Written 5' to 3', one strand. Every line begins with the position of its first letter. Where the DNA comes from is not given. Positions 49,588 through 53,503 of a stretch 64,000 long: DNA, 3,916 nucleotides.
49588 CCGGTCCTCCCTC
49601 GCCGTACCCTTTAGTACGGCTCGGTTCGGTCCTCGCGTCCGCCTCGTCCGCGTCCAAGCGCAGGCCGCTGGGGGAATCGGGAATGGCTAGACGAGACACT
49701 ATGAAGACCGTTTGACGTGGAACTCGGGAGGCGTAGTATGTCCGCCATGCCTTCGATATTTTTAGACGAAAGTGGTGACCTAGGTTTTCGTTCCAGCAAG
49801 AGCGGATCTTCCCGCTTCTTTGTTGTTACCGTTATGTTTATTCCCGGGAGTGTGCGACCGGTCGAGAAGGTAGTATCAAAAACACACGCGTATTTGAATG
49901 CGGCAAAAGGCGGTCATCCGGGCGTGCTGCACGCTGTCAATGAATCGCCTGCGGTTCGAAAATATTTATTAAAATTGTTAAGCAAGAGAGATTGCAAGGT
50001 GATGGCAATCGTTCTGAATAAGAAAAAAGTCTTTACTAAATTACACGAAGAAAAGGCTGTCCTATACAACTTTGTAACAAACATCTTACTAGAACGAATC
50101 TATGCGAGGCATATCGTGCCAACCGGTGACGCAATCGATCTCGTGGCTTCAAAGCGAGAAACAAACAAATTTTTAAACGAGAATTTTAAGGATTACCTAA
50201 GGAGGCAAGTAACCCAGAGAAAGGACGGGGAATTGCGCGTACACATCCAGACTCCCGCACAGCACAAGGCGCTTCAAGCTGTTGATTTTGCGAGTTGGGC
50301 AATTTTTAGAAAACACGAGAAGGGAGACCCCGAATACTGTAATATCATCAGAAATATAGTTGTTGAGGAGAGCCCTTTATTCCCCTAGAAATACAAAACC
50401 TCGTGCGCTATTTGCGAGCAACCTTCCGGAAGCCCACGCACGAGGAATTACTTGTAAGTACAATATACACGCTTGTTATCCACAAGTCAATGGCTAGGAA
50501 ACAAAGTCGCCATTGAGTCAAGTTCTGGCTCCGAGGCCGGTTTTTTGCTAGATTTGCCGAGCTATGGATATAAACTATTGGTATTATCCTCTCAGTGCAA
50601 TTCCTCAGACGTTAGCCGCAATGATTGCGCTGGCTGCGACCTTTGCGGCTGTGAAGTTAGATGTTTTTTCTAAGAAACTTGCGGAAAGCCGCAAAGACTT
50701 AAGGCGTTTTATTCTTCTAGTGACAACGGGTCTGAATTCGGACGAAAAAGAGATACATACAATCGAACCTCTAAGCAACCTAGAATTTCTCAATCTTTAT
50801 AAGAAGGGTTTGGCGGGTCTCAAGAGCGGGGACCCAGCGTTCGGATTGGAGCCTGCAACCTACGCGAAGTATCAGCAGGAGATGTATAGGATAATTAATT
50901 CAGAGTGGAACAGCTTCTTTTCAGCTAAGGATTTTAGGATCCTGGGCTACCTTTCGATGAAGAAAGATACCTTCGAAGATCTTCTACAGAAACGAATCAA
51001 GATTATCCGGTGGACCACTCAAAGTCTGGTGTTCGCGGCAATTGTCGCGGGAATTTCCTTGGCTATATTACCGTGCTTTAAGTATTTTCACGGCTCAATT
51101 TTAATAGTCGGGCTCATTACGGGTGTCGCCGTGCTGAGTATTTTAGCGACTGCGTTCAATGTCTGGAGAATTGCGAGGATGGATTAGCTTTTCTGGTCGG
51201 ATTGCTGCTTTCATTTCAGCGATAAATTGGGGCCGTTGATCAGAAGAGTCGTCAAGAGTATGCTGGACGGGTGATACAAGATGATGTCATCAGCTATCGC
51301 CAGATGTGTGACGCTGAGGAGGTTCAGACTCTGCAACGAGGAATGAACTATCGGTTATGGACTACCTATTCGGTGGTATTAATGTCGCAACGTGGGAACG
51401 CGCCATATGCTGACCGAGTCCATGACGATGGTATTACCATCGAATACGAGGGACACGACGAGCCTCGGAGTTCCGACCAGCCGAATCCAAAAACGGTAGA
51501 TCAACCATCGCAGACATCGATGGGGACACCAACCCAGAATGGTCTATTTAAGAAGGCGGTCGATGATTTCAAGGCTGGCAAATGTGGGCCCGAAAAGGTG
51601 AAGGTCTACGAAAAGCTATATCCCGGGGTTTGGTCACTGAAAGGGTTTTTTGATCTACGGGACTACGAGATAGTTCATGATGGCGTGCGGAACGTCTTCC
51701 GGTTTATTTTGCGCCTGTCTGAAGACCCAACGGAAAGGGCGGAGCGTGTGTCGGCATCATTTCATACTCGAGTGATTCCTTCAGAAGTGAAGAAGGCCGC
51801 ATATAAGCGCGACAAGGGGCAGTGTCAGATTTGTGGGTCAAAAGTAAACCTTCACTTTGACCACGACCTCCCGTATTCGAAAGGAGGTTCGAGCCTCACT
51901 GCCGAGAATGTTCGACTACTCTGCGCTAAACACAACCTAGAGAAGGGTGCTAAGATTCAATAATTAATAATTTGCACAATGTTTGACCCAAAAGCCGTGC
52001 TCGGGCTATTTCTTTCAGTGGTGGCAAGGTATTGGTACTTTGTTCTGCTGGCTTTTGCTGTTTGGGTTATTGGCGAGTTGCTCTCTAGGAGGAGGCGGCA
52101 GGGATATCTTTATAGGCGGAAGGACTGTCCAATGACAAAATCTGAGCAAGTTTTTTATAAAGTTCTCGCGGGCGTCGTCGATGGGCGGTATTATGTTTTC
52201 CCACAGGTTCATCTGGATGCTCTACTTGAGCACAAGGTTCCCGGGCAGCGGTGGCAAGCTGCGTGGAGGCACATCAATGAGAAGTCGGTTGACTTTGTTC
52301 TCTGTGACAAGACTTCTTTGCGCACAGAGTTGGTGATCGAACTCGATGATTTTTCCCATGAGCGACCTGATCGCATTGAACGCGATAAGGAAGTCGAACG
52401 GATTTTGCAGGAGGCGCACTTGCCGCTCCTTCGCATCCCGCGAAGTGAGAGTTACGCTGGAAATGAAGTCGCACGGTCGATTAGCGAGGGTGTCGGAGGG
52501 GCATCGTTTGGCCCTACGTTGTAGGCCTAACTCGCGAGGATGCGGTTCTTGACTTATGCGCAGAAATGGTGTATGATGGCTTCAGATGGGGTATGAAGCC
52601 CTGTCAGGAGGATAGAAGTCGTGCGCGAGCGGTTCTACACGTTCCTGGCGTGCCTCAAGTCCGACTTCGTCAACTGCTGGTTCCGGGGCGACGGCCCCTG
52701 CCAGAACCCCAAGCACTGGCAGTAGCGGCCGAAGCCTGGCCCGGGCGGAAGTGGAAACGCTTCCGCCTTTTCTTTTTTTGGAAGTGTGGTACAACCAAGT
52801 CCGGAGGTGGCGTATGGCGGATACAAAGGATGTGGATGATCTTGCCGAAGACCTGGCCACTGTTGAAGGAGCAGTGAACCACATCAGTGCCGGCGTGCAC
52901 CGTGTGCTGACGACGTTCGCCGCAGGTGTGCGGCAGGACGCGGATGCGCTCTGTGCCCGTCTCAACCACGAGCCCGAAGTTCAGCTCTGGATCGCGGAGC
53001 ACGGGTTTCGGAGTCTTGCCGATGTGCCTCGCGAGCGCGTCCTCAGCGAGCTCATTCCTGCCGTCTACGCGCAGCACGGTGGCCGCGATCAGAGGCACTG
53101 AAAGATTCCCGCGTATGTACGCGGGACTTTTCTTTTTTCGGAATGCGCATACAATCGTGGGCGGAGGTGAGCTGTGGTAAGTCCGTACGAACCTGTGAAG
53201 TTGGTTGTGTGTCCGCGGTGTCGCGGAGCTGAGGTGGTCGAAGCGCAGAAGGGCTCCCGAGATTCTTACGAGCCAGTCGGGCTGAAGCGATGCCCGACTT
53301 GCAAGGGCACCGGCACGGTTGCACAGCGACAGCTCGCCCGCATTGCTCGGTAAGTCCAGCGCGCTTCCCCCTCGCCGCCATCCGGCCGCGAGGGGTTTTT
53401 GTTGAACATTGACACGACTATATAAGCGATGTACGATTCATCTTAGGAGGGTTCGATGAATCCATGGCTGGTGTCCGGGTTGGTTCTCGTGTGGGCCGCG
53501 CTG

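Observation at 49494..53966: AT-richer accessory island inserted into the S10 operon between rpsJ and rplC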

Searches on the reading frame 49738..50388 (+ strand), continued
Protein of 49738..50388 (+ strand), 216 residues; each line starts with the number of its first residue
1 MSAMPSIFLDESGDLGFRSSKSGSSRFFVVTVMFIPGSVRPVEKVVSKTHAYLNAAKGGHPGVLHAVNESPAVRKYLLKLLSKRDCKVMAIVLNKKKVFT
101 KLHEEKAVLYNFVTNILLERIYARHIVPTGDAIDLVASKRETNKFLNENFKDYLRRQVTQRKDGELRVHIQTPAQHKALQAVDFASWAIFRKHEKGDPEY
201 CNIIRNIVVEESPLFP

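Call 94: fold_search(model_id=the predicted structure, library=pdb)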
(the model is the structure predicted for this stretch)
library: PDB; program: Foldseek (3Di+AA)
matches with E <= 10: 631; with E <= 0.001: 2
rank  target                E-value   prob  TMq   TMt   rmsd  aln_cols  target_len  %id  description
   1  1eke_B                4.9e-06  1.00  0.55  0.53   6.2       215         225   16  CRYSTAL STRUCTURE OF CLASS II RIBONUCLEASE H (RNASE HII) WITH MES LIGAND (released 2000-09-13)
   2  1eke_A                2.4e-05  1.00  0.55  0.53   6.1       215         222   15  CRYSTAL STRUCTURE OF CLASS II RIBONUCLEASE H (RNASE HII) WITH MES LIGAND (released 2000-09-13)
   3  6amn                  7.7e-02  0.13  0.20  0.15  14.6       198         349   10  Crystal Structure of Hsp104 N Domain (released 2017-11-29)
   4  4bgb_A                9.2e-02  0.20  0.25  0.19  20.1       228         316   12  Nucleotide-bound closed form of a putative sugar kinase MK0840 from Methanopyrus kandleri (released 2013-11-27)
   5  4xgu_D                1.5e-01  0.14  0.23  0.15  13.2       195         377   13  Structure of C. elegans PCH-2 (released 2015-05-06)
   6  6bzf_E                1.9e-01  0.23  0.25  0.29  23.5       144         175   16  Structure of S. cerevisiae Zip2:Spo16 complex, C2 form (released 2018-02-14)
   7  3n4q_C                2.2e-01  0.51  0.37  0.36   8.0       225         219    5  Human cytomegalovirus terminase nuclease domain, Mn soaked (released 2010-10-13)
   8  9nv9_E                2.2e-01  0.09  0.20  0.12  15.4       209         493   10  NSF Mg2+ class 1 heptamer (released 2025-10-01)
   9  8q3k_E                2.4e-01  0.20  0.22  0.23  11.3       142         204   10  The open state of the ASFV apo-RNA polymerase (released 2024-02-14)
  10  8dgc_B                2.4e-01  0.08  0.19  0.03  16.0       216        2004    9  Avs3 bound to phage PhiV-1 terminase (released 2022-08-03)
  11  3r8e                  2.8e-01  0.12  0.24  0.19  14.7       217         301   12  Crystal structure of a putative sugar kinase (CHU_1875) from Cytophaga hutchinsonii ATCC 33406 at 1.65 A resolution (released 2011-05-18)
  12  8wfd_G                3.1e-01  0.12  0.26  0.17  20.2       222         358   10  The cryo-EM structure of TdpAB in complex with AMPPNP and DNA (released 2025-01-22)
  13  9nv9_A                3.3e-01  0.07  0.21  0.12  15.5       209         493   10  NSF Mg2+ class 1 heptamer (released 2025-10-01)
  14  9r2l_B                3.5e-01  0.16  0.24  0.33  15.2       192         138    8  De novo designed N37 protein fold (released 2025-05-14)
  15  7t78_B                3.5e-01  0.12  0.20  0.11  16.0       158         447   13  CRYSTAL STRUCTURE OF GLUCOKINASE (HEXOKINASE 4) COMPLEXED WITH LIGAND DIETHYL ({2-[3-(4-METHANESULFONYLPHENO XY)-5-{[( (released 2022-03-02)
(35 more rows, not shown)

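Call 114: search_dna_similar(query=window:49747-50388:+, collection=phages, mode=protein, max_rows=10)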
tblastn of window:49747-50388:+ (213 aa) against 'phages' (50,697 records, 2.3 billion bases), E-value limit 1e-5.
No match.

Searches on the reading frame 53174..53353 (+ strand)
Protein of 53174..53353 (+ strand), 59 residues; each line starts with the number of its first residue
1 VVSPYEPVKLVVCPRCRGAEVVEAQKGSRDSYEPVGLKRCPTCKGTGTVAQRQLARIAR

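Call 6: search_protein_families(library=pfam, proteins=[window:53174-53353:+], max_evalue=0.1)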
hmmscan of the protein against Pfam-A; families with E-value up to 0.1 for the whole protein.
window:53174-53353:+ (59 aa): 22 families
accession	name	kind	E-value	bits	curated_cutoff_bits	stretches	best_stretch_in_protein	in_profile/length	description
PF00684.25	DnaJ_CXXCXGXG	-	0.00011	22.9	32.7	1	11-51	16-55/65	DnaJ central domain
PF15777.11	Anti-TRAP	-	0.00011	22.6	32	0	27-50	20-43/59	Tryptophan RNA-binding attenuator protein inhibitory protein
PF14354.12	Lar_restr_allev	-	0.00012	22.6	28.6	0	10-29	3-22/58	Restriction alleviation protein Lar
PF13453.11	Zn_ribbon_TFIIB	-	0.00083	19.1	22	0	8-18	17-27/41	Transcription factor zinc-finger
PF23733.2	GRXCR1-2_C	-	0.0011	19.3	26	1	8-49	7-41/47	GRXCR1/2, C-terminal domain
PF01096.23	Zn_ribbon_TFIIS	-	0.0031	17.7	21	0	12-34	2-24/39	Transcription factor S-II (TFIIS)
PF03811.18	Zn_ribbon_InsA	-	0.0046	17.1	26.1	0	11-22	6-17/35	InsA N-terminal domain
PF20833.2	RNase_E_G_Thio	-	0.0084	16.7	26.8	0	40-53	2-15/86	RNase E/G, Thioredoxin-like domain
PF03884.20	YacG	-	0.011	15.8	25.5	0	39-51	2-14/52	DNA gyrase inhibitor YacG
PF23451.1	Zn_ribbon_PaaD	-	0.017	15.2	27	0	9-26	13-31/53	PaaD zinc beta ribbon domain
PF17302.8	DUF5351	-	0.02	15.6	27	0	40-48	20-28/29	Family of unknown function (DUF5351)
PF25112.1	zf-AtTam37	-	0.022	15.9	27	0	30-50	69-89/111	AtTam37 zinc finger region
PF24292.1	DUF7479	-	0.024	15.1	27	0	7-20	27-40/60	Domain of unknown function (DUF7479)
PF21002.2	TMEM106_N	-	0.028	15.4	24.5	0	39-53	56-70/91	Transmembrane protein 106 N-terminal region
PF13717.11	Zn_ribbon_4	-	0.053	13.9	30.3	0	39-55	4-20/36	zinc-ribbon domain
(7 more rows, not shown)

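Call 13: search_protein_families(library=padloc, proteins=[window:53174-53353:+], max_evalue=0.1)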
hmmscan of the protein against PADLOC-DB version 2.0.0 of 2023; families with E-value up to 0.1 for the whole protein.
window:53174-53353:+ (59 aa): 1 family
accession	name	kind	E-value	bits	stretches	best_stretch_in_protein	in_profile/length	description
PDLC04253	PDC-M01B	-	0.00063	17.1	1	12-53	311-359/366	-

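Call 14: search_protein_families(library=ncbifam, proteins=[window:53174-53353:+], max_evalue=0.1)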
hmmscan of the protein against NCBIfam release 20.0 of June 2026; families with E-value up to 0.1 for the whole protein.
window:53174-53353:+ (59 aa): 11 families
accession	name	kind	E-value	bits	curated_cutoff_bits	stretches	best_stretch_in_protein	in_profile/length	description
NF058604.1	RtpA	equivalog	0.0002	21.4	65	1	12-50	11-36/50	anti-TRAP protein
TIGR02349.1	DnaJ_bact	equivalog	0.0015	18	377.2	1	9-52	159-201/354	molecular chaperone DnaJ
NF010872.0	PRK14279.1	equivalog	0.0028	16.8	556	1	9-51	189-226/394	molecular chaperone DnaJ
NF010885.0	PRK14292.1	equivalog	0.0048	15.9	585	1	11-51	158-197/371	chaperone protein DnaJ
NF008035.0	PRK10767.1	subfamily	0.0054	15.8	338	1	9-52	157-195/374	molecular chaperone DnaJ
TIGR02642.1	phage_xxxx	hypoth_equivalog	0.014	15.1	101.4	0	11-50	182-210/267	TIGR02642 family protein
TIGR00757.1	RNaseEG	subfamily_domain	0.016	14.2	325.95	1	26-53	380-407/415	Rne/Rng family ribonuclease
NF045645.1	DVU_1557_fam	equivalog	0.032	14.4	60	0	7-21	27-41/60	DVU_1557 family redox protein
NF010874.0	PRK14281.1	equivalog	0.043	12.9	619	1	10-52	179-220/397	chaperone protein DnaJ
TIGR02605.1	CxxC_CxxC_SSSS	subfamily_domain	0.044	13.9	31.3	0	37-49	26-38/52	FmdB family zinc ribbon protein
NF008689.0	PRK11712.1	equivalog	0.047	12.1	594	1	24-50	389-415/489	ribonuclease G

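Call 15: search_protein_families(library=phrogs, proteins=[window:53174-53353:+], max_evalue=0.1)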
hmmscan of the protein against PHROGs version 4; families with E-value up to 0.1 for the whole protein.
window:53174-53353:+ (59 aa): 13 families
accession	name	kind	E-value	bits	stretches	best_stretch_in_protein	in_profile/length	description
phrog_6060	-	transcription regulation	7.1e-05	23.7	1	11-49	14-49/61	anti-termination protein Q-like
phrog_127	-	transcription regulation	0.00037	21.2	1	10-53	148-176/253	anti-termination protein Q-like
phrog_11603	-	unknown function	0.0038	18.5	1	13-51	26-64/67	-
phrog_8027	-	unknown function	0.024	15.8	1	9-53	4-43/153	-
phrog_16968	-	unknown function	0.031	15.3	0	8-50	29-76/165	-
phrog_12574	-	unknown function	0.037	15.3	0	12-53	38-72/75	-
phrog_15916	-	unknown function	0.041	14.8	1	7-27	30-50/80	-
phrog_9961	-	unknown function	0.043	15.5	0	4-30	20-46/99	-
phrog_5348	-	unknown function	0.07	14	0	39-53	40-54/181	-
phrog_6476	-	unknown function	0.074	14.4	0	5-25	32-52/74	-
phrog_6081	-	unknown function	0.074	13.6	0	37-52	116-131/169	-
phrog_5085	-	unknown function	0.082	14.4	0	33-49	12-28/106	-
phrog_19456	-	unknown function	0.084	14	1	9-45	37-74/103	-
